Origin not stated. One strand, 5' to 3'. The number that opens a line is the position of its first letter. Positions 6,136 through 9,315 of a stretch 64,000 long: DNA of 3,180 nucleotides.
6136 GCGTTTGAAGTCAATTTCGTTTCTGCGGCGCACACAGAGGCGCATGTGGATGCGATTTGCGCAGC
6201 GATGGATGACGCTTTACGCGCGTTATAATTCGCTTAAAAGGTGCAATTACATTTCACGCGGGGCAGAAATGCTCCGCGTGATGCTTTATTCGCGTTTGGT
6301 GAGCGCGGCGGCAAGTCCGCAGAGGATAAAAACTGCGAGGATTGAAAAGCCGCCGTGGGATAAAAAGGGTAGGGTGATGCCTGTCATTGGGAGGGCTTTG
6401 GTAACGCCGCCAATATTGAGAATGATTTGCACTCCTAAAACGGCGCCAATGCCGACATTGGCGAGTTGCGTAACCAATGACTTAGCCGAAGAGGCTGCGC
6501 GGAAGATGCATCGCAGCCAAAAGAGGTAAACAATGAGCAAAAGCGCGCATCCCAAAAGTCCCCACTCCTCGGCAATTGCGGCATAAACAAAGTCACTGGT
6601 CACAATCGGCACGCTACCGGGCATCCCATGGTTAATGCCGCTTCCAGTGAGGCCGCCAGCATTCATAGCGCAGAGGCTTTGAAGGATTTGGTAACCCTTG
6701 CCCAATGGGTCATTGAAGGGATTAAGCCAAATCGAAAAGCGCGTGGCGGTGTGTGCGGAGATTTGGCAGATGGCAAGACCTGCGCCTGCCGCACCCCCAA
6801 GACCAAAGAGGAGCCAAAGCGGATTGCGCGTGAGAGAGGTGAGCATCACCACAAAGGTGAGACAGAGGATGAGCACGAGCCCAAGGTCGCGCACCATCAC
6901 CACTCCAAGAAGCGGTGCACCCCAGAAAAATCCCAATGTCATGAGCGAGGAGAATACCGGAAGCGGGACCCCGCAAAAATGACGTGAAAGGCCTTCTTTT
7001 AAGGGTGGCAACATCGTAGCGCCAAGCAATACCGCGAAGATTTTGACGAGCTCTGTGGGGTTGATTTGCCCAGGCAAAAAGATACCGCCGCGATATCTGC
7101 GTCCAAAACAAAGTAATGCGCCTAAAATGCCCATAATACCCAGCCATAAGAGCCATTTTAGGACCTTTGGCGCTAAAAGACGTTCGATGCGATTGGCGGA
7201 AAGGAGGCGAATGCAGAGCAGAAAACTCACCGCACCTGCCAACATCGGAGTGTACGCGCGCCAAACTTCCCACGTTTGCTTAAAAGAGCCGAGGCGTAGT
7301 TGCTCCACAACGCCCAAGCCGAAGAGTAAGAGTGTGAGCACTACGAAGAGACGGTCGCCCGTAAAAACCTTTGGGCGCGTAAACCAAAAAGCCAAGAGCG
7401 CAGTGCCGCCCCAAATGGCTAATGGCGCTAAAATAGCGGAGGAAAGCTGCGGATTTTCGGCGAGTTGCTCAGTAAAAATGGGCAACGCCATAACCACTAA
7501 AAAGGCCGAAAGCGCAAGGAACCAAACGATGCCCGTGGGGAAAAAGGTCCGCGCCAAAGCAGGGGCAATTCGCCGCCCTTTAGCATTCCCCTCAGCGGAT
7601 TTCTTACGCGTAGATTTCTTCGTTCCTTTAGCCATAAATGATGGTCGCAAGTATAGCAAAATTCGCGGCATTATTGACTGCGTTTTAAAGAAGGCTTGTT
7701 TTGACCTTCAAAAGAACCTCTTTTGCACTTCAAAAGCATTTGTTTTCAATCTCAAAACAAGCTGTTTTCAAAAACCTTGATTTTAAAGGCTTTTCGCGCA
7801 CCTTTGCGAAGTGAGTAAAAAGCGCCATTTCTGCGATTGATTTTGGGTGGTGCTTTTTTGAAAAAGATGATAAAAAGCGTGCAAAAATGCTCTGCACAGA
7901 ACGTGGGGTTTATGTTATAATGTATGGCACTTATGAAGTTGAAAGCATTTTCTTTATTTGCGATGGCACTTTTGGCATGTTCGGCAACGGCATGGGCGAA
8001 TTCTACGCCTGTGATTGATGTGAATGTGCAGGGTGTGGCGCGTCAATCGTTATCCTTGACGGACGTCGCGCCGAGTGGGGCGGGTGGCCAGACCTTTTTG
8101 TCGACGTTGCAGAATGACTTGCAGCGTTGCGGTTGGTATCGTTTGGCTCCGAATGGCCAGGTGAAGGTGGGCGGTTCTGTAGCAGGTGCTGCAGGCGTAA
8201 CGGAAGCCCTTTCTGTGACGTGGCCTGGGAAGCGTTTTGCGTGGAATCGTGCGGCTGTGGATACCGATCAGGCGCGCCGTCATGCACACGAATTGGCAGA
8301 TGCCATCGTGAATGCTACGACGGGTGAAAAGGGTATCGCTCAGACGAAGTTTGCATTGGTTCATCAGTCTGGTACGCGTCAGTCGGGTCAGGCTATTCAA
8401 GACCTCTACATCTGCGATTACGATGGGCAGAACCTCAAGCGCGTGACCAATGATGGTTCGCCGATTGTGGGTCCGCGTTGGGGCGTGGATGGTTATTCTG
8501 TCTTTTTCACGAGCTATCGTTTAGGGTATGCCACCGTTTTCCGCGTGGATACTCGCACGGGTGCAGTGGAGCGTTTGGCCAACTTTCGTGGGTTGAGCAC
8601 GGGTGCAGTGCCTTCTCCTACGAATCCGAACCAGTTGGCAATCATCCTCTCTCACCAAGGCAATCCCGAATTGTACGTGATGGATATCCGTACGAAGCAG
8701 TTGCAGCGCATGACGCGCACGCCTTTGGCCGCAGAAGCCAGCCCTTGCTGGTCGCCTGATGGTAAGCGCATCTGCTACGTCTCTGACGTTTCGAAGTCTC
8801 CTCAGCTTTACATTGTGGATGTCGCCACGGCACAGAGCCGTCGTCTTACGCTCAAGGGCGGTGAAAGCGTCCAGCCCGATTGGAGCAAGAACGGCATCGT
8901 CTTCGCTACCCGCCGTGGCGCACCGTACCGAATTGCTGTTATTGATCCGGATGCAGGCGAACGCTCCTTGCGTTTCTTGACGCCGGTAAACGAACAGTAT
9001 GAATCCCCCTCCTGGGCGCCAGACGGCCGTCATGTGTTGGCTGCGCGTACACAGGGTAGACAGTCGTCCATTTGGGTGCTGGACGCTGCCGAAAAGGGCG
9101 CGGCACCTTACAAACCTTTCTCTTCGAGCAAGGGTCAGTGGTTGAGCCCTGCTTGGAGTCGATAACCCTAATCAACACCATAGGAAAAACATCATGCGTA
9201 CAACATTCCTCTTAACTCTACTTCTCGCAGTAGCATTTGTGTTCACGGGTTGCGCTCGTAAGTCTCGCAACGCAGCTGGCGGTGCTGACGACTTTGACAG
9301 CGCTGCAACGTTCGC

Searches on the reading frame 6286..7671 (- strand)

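Call 11: search_protein_families(library=ncbifam, proteins=[window:6286-7671:-])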
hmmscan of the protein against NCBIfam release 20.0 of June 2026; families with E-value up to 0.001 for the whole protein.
window:6286-7671:- (461 aa): 6 families
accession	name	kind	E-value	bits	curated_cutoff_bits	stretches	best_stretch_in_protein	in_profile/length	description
TIGR02614.1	ftsW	equivalog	6.4e-47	160.3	337.5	1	107-460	2-356/357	putative lipid II flippase FtsW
TIGR02210.1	rodA_shape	equivalog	8.6e-43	146.8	336.7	1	108-458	3-353/357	rod shape-determining protein RodA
TIGR02615.1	spoVE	exception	1.3e-36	126.8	448.8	1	202-452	103-347/354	stage V sporulation protein E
NF037961.1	RodA_shape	subfamily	1.7e-22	80.4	150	1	305-450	245-400/415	rod shape-determining protein RodA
NF008060.0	PRK10794.1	equivalog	2.7e-21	76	590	1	253-450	150-352/370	peptidoglycan glycosyltransferase MrdB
NF008042.0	PRK10774.1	equivalog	2.1e-20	73.1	493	1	258-447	184-378/405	cell division protein FtsW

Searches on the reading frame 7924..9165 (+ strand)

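Call 11: search_protein_families(library=ncbifam, proteins=[window:7924-9165:+])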
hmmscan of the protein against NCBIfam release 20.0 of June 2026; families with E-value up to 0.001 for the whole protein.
window:7924-9165:+ (413 aa): 5 families
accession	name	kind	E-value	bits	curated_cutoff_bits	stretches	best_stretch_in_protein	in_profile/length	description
TIGR02800.1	propeller_TolB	equivalog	3.3e-71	240.4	343.15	1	107-412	123-418/418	Tol-Pal system beta propeller repeat protein TolB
NF002183.0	PRK01029.1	equivalog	3.6e-34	118.5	405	1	113-393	119-407/429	Tol-Pal system protein TolB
NF003124.0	PRK04043.1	equivalog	3.1e-15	55.9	428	1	152-386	162-397/419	Tol-Pal system protein TolB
NF033523.0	lasso_peptidase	equivalog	1.5e-12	47.1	400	1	260-333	79-154/638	Atxe2 family lasso peptide isopeptidase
NF053518.1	DipepPtdsDpp5Prph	equivalog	8.4e-12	44.4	900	1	244-309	38-102/655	dipeptidyl-peptidase Dpp5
